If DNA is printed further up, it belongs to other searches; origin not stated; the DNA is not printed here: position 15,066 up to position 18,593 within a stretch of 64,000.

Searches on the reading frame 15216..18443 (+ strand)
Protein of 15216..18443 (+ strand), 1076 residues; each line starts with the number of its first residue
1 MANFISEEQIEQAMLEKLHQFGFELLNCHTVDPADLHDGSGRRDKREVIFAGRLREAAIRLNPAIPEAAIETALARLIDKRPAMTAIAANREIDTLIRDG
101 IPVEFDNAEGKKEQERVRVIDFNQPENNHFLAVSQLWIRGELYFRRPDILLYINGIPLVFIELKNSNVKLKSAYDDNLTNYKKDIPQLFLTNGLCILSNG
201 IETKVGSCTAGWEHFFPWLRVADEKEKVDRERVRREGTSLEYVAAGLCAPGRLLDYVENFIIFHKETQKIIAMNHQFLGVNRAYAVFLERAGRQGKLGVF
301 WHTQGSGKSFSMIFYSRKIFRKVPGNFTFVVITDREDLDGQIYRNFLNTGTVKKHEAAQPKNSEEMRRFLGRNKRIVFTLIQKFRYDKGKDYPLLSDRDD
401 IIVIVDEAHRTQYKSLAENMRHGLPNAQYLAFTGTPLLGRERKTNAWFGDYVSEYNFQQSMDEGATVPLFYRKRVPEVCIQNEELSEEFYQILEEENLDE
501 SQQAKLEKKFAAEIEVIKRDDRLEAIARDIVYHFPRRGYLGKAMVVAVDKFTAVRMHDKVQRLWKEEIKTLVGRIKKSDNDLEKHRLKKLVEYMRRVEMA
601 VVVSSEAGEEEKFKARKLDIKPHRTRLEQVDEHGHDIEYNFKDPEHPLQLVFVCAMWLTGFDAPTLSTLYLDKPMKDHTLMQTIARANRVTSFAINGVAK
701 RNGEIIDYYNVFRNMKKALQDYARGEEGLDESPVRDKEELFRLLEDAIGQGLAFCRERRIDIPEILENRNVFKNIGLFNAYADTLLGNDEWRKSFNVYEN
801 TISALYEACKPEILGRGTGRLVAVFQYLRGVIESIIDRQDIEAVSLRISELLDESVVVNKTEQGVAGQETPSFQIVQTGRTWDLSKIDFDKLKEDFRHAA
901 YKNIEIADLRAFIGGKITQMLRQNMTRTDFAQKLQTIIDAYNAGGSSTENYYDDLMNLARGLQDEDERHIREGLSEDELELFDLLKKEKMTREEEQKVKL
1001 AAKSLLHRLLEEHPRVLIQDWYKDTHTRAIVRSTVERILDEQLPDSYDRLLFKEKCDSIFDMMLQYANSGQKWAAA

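Call 26: find_encoding_contigs(protein=window:15216-18443:+, flank=10000, max_places=1)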
Protein window:15216-18443:+ (1076 aa): 1 contig read that carries it; 1 place shown.
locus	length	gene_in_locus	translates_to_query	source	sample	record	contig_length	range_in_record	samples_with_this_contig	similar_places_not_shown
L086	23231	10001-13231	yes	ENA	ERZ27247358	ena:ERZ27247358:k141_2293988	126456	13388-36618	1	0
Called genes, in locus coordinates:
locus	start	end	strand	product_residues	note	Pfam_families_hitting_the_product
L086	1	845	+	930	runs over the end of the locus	PF00702:Hydrolase (faint)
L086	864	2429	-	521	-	PF00034:Cytochrom_C (faint), PF13442:Cytochrome_CBB3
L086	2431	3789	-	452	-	PF13442:Cytochrome_CBB3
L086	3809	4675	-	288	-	PF21342:SoxA-TsdA_cyt-c, PF00034:Cytochrom_C (weak), PF13442:Cytochrome_CBB3 (weak)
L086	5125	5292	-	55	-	-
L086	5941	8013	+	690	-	PF12161:HsdM_N, PF02384:N6_Mtase, PF05175:MTS (weak)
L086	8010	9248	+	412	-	PF01420:Methylase_S (weak)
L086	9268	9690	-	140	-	PF01850:PIN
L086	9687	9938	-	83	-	PF02604:PhdYeFM_antitox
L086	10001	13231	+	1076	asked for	PF04313:HSDR_N, PF04851:ResIII, PF00270:DEAD (faint), PF18766:SWI2_SNF2, PF22679:T1R_D3-like, PF11867:T1RH-like_C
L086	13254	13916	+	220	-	PF20582:UPF0758_N, PF04002:RadC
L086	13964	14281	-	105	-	PF01909:NTP_transf_2, PF18765:Polbeta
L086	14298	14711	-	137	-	PF08780:NTase_sub_bind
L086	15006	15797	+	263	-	PF01026:TatD_DNase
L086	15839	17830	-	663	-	PF04055:Radical_SAM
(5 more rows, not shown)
